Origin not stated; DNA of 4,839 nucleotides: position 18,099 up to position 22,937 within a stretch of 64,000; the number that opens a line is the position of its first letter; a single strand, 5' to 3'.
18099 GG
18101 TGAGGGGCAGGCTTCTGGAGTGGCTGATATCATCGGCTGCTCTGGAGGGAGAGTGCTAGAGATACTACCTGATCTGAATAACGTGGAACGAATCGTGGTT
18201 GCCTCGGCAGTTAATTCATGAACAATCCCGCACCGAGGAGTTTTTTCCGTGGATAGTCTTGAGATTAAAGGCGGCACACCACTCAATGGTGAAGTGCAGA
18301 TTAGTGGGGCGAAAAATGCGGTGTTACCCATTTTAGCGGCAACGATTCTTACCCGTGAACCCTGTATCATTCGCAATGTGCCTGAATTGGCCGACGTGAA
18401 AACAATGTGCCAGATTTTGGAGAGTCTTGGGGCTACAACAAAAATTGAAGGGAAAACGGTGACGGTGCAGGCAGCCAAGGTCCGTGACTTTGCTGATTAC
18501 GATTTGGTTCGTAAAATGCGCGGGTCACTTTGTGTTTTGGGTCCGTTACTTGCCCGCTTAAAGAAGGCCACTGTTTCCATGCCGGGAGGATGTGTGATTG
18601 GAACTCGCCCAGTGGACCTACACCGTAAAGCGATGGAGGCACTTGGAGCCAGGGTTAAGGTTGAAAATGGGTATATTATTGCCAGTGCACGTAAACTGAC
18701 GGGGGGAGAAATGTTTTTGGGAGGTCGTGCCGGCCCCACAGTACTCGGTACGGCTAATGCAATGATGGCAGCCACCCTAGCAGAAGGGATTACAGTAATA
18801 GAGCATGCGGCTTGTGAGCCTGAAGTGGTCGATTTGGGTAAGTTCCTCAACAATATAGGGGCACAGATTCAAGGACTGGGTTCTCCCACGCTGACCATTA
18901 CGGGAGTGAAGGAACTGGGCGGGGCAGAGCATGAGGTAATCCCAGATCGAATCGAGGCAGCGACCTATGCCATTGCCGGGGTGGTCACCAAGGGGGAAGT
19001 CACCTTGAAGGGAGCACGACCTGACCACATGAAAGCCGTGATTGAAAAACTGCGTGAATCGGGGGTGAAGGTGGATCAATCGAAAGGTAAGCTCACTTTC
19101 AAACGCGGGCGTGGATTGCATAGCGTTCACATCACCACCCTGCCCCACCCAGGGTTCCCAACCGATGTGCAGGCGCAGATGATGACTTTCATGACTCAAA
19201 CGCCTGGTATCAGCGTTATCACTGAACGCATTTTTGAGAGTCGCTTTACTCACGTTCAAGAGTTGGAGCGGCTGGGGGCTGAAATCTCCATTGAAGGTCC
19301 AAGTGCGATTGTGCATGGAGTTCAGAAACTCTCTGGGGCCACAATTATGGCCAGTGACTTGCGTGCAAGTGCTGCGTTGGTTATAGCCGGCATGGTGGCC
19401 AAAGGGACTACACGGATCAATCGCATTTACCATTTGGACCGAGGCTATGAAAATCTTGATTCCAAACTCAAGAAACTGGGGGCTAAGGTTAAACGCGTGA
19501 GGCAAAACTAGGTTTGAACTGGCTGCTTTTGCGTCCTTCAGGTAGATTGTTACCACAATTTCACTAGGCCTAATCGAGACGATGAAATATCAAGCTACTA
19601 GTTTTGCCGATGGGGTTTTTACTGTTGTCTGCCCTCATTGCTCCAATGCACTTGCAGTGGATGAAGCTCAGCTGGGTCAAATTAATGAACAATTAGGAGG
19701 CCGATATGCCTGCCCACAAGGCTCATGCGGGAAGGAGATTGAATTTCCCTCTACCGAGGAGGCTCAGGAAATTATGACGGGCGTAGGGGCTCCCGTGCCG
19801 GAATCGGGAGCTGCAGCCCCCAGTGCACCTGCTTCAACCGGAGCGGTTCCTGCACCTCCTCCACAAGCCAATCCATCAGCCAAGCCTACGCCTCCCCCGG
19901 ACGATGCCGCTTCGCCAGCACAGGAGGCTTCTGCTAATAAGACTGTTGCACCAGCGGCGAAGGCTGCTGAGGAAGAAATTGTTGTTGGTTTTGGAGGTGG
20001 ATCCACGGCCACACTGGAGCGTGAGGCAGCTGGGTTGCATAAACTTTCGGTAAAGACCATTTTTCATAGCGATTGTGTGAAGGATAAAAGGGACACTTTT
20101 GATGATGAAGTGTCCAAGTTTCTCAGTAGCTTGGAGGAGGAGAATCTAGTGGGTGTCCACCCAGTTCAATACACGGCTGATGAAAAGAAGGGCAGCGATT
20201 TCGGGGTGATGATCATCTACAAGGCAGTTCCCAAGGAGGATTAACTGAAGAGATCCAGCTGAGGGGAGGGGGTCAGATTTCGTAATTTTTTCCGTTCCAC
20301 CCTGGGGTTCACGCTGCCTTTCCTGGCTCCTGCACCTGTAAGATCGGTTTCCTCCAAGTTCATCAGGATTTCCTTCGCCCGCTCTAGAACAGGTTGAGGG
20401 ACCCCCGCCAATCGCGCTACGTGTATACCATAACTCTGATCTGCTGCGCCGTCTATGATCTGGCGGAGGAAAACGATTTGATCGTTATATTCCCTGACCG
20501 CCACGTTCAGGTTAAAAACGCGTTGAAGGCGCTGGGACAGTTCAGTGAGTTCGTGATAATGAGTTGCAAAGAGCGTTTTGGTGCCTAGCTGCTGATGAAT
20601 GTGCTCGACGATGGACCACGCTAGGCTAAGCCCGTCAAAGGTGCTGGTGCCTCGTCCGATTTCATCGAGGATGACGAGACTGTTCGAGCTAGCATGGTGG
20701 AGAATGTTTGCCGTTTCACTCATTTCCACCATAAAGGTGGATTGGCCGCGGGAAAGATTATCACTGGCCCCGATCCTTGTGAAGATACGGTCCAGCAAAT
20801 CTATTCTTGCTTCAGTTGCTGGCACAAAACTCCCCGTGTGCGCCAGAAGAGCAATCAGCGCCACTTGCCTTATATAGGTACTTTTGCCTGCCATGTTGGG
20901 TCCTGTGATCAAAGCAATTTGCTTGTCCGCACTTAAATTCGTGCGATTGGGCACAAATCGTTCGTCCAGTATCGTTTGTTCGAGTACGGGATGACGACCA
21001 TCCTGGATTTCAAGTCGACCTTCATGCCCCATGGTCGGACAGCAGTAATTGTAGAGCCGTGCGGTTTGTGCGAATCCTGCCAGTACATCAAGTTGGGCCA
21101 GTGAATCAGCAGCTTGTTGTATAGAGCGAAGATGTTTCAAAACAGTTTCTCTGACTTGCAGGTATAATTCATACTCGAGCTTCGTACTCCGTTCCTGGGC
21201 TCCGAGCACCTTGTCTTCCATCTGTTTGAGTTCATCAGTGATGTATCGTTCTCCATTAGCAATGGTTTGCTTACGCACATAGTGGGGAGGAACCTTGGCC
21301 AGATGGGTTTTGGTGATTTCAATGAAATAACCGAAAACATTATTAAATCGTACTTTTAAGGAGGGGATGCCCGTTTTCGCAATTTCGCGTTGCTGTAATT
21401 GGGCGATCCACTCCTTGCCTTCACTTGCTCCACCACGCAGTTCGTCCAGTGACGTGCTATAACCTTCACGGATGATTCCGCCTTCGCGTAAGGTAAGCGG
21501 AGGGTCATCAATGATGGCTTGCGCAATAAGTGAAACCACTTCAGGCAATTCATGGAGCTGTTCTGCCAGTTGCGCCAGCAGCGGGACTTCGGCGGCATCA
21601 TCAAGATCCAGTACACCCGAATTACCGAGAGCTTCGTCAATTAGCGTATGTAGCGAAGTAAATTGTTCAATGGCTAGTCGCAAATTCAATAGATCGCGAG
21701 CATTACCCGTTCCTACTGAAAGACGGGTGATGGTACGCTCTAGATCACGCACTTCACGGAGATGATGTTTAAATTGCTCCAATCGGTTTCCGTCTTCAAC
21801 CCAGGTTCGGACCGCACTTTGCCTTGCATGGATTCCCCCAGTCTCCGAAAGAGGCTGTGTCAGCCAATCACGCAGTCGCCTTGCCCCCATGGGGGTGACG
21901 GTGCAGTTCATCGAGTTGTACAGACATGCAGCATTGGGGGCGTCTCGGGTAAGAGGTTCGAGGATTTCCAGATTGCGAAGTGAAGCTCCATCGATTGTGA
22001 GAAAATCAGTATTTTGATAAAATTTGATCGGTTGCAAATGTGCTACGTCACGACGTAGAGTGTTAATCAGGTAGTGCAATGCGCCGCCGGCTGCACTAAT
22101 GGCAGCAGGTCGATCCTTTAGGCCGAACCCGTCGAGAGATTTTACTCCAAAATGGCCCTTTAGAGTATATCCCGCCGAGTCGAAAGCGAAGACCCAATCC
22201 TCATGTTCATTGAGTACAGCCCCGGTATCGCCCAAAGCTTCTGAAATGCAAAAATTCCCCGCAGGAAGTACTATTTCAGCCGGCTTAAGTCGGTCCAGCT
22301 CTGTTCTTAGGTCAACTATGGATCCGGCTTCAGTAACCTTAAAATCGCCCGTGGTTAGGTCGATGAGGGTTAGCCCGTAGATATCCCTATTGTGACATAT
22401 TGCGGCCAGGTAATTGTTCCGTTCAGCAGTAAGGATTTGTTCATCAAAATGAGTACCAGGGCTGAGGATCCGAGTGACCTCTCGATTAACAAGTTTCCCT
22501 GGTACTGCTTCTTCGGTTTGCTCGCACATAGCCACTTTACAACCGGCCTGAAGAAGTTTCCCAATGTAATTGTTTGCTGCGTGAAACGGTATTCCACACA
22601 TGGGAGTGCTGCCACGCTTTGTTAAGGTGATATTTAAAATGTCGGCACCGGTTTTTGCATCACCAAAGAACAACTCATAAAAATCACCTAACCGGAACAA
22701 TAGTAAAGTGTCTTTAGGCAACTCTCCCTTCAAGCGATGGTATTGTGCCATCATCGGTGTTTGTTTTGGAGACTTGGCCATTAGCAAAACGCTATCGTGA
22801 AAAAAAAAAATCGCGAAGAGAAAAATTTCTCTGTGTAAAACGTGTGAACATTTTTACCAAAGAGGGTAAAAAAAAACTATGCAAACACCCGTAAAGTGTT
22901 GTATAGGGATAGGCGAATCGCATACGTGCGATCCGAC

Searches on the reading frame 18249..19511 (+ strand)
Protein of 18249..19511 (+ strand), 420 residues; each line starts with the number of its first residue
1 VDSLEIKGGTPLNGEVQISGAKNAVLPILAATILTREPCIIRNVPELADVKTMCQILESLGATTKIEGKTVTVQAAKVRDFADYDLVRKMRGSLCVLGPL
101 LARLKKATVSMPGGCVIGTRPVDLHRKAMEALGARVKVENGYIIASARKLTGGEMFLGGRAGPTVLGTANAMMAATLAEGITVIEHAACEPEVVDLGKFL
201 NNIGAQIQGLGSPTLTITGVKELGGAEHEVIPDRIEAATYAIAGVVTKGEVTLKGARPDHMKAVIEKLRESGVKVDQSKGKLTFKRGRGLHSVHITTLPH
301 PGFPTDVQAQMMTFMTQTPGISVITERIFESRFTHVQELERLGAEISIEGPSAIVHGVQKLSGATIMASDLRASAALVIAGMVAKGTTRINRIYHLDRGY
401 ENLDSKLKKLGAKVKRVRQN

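Call 69: search_protein_families(library=pfam, proteins=[window:18249-19511:+], max_evalue=0.00001)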
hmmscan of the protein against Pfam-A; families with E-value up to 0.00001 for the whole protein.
window:18249-19511:+ (420 aa): 1 family
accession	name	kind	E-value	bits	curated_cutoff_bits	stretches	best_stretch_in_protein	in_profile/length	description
PF00275.25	EPSP_synthase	-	1.2e-101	340.9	22.8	1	7-406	2-416/417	EPSP synthase (3-phosphoshikimate 1-carboxyvinyltransferase)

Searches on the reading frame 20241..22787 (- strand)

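Call 69: search_protein_families(library=pfam, proteins=[window:20241-22787:-], max_evalue=0.00001)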
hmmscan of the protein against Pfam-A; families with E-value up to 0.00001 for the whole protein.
window:20241-22787:- (848 aa): 5 families
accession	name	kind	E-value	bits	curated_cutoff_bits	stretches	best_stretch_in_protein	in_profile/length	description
PF00488.27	MutS_V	-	3.2e-86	288.5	30.2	1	626-812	2-188/188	MutS domain V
PF05192.23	MutS_III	-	2.7e-44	152.3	34.1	1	268-573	1-194/194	MutS domain III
PF01624.25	MutS_I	-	2.7e-35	121.5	20.6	1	10-116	1-112/113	MutS domain I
PF05190.23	MutS_IV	-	2.2e-29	102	22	1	442-533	1-92/92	MutS family domain IV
PF05188.22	MutS_II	-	1.5e-23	84.1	25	1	125-252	1-133/133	MutS domain II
